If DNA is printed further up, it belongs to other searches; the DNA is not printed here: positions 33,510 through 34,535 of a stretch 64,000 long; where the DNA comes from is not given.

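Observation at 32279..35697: Replication module dnaB - DnaD-like - covalently duplicated DnaC/DnaI-like loader with zinc ribbon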

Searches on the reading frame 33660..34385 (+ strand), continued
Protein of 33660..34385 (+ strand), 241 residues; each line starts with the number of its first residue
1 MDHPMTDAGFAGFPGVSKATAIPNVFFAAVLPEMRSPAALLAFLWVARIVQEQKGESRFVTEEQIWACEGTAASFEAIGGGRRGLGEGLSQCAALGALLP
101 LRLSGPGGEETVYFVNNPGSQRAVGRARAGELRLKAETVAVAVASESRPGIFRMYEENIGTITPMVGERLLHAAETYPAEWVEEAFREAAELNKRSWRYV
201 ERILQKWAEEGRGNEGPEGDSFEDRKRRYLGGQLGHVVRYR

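Call 59: fold_search(model_id=the predicted structure, library=pdb)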
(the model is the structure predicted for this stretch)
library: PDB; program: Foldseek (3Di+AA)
matches with E <= 10: 326; with E <= 0.001: 1
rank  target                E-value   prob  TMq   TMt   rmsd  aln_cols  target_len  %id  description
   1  9a5c_B                1.9e-04  1.00  0.27  0.28  23.9       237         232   18  Integrative model of GLPD-DNAD by crosslinking MS and deep learning (released 2024-09-18)
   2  7z1o_O                8.8e-02  0.28  0.23  0.11  24.2       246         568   10  Structure of yeast RNA Polymerase III PTC + NTPs (released 2022-08-31)
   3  7z1l_O                1.4e-01  0.20  0.23  0.12  24.4       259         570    8  Structure of yeast RNA Polymerase III Pre-Termination Complex (PTC) (released 2022-08-31)
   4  5fj8_O                1.4e-01  0.20  0.23  0.11  24.2       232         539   11  Cryo-EM structure of yeast RNA polymerase III elongation complex at 3. 9 A (released 2015-11-25)
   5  3elk_B                1.5e-01  0.93  0.24  0.50  10.2        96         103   14  Crystal structure of putative transcriptional regulator TA0346 from Thermoplasma acidophilum (released 2008-09-30)
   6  6f40_O                1.8e-01  0.20  0.22  0.11  22.1       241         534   12  RNA Polymerase III open complex (released 2018-01-17)
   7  5jbr_A                2.1e-01  0.38  0.22  0.32  17.0       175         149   11  Crystal structure of uncharacterized protein Bcav_2135 from Beutenbergia cavernae (released 2016-04-20)
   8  3l7w                  2.3e-01  0.82  0.25  0.50  15.8       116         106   12  The Crystal Structure of smu.1704 from Streptococcus mutans UA159 (released 2010-12-08)
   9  5x11_H                2.3e-01  0.25  0.21  0.28  19.1       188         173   10  Crystal structure of Bacillus subtilis PadR in complex with operator DNA (released 2017-11-22)
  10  8ffz_B                2.3e-01  0.23  0.25  0.08  29.8       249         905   11  TFIIIA-TFIIIC-Brf1-TBP complex bound to 5S rRNA gene (released 2023-06-21)
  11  9gmb_D                2.4e-01  0.28  0.26  0.22  22.7       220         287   14  MukEF in complex with the phage protein gp5.9 (released 2025-03-26)
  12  5x11_F                2.4e-01  0.25  0.23  0.30  18.7       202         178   12  Crystal structure of Bacillus subtilis PadR in complex with operator DNA (released 2017-11-22)
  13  5z7b_B                2.4e-01  0.18  0.20  0.23  20.6       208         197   13  Crystal structure of the VanR transcription factor in complex with vanillate (released 2018-08-29)
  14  4hqe_B                2.5e-01  0.72  0.26  0.49  13.2       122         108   11  The crystal structure of QsrR-DNA complex (released 2013-03-06)
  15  5x11_C                2.5e-01  0.33  0.23  0.30  19.2       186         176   10  Crystal structure of Bacillus subtilis PadR in complex with operator DNA (released 2017-11-22)
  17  2zc2_A                2.7e-01  1.00  0.25  0.73   2.3        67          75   27  Crystal structure of DnaD-like replication protein from Streptococcus mutans UA159, gi 24377835, residues 127-199 (released 2007-12-25)
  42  2v79_A                5.4e-01  0.69  0.27  0.48   5.6       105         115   12  Crystal Structure of the N-terminal domain of DnaD from Bacillus Subtilis (released 2008-01-15)
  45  2v79_B                7.1e-01  0.63  0.27  0.48   5.4       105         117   14  Crystal Structure of the N-terminal domain of DnaD from Bacillus Subtilis (released 2008-01-15)
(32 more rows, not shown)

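Call 68: search_protein_families(library=phrogs, proteins=[window:33672-34382:+], max_evalue=0.00001)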
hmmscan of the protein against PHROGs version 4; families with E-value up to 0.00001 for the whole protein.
window:33672-34382:+ (237 aa): 4 families
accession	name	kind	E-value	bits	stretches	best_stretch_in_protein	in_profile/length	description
phrog_186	-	DNA, RNA and nucleotide metabolism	2.5e-12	48.1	1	141-207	167-234/308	DnaD-like helicase loader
phrog_6251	-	DNA, RNA and nucleotide metabolism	4.6e-07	30.6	1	139-206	187-255/284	replisome organizer DnaA-like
phrog_4016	-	DNA, RNA and nucleotide metabolism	1.5e-06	29.2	1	171-208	60-97/159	replication initiation protein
phrog_6493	-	DNA, RNA and nucleotide metabolism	1.6e-06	28.6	1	141-207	148-214/261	DnaD-like helicase loader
